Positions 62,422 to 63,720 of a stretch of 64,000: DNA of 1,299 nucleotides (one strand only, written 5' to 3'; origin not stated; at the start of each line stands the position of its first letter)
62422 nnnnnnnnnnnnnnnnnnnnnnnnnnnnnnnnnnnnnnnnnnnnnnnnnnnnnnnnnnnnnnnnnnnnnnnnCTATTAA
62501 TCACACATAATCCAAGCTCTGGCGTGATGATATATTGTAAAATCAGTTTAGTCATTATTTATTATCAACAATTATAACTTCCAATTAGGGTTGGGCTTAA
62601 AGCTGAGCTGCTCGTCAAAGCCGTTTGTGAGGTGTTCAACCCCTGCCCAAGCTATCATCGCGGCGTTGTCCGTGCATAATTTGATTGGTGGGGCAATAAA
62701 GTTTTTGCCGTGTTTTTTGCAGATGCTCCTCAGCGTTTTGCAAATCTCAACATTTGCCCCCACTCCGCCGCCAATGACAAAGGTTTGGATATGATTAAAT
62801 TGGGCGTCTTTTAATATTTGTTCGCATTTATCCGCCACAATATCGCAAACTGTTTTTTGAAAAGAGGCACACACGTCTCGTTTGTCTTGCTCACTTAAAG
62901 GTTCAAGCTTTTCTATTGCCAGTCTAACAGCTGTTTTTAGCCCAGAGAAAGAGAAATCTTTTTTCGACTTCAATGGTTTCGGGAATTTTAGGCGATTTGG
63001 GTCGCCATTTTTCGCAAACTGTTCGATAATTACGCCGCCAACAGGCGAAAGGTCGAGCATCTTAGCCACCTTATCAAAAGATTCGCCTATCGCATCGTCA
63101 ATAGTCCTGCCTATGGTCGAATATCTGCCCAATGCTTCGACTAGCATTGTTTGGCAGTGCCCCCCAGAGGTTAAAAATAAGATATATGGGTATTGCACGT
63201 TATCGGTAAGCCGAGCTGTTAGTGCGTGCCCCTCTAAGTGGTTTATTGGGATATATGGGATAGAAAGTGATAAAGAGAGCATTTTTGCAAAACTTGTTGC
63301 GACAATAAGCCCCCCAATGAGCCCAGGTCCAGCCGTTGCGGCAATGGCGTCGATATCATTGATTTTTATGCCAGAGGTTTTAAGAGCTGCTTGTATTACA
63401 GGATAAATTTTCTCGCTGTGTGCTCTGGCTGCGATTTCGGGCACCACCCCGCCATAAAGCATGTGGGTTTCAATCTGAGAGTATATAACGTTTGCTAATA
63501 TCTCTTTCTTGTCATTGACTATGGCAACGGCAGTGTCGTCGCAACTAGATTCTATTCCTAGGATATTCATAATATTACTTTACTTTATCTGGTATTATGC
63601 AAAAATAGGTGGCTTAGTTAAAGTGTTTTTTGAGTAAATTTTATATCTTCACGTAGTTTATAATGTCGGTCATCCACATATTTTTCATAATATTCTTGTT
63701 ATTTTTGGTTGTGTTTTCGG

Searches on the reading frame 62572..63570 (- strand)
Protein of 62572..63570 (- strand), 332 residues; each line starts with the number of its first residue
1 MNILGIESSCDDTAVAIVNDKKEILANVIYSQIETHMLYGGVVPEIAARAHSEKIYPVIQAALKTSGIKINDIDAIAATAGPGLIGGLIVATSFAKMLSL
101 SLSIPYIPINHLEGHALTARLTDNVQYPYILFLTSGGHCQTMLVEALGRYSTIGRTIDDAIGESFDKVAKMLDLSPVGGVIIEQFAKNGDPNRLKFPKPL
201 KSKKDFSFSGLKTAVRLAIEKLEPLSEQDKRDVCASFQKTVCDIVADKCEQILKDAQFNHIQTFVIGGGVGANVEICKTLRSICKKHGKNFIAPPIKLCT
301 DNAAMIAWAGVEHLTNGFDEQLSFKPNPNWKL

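Call 20: search_protein_families(library=ncbifam, proteins=[window:62572-63570:-], max_evalue=0.001)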
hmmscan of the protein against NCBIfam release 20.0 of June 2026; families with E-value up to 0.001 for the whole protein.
window:62572-63570:- (332 aa): 6 families
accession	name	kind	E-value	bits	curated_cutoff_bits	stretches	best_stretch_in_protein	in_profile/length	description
TIGR03723.1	T6A_TsaD_YgjD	equivalog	2.8e-120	401.2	296.1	1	3-314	1-313/314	tRNA (adenosine(37)-N6)-threonylcarbamoyltransferase complex transferase subunit TsaD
TIGR00329.1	gcp_kae1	subfamily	2e-102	342.6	207.8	1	4-307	1-305/305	tRNA (adenosine(37)-N6)-threonylcarbamoyltransferase complex transferase subunit TsaD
TIGR03722.2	arch_KAE1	equivalog_domain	3e-64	217.2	375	1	3-318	1-301/323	KEOPS complex N(6)-L-threonylcarbamoyladenine synthase Kae1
NF007174.0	PRK09605.1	equivalog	4.9e-59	200.2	447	1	1-318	1-303/535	bifunctional N(6)-L-threonylcarbamoyladenine synthase/serine/threonine protein kinase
TIGR03725.1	T6A_YeaZ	equivalog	2.3e-17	63.7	69.3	1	3-119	1-101/212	tRNA (adenosine(37)-N6)-threonylcarbamoyltransferase complex dimerization subunit type 1 TsaB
TIGR00143.1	hypF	equivalog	0.0002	19.6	466.1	1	157-302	589-730/741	carbamoyltransferase HypF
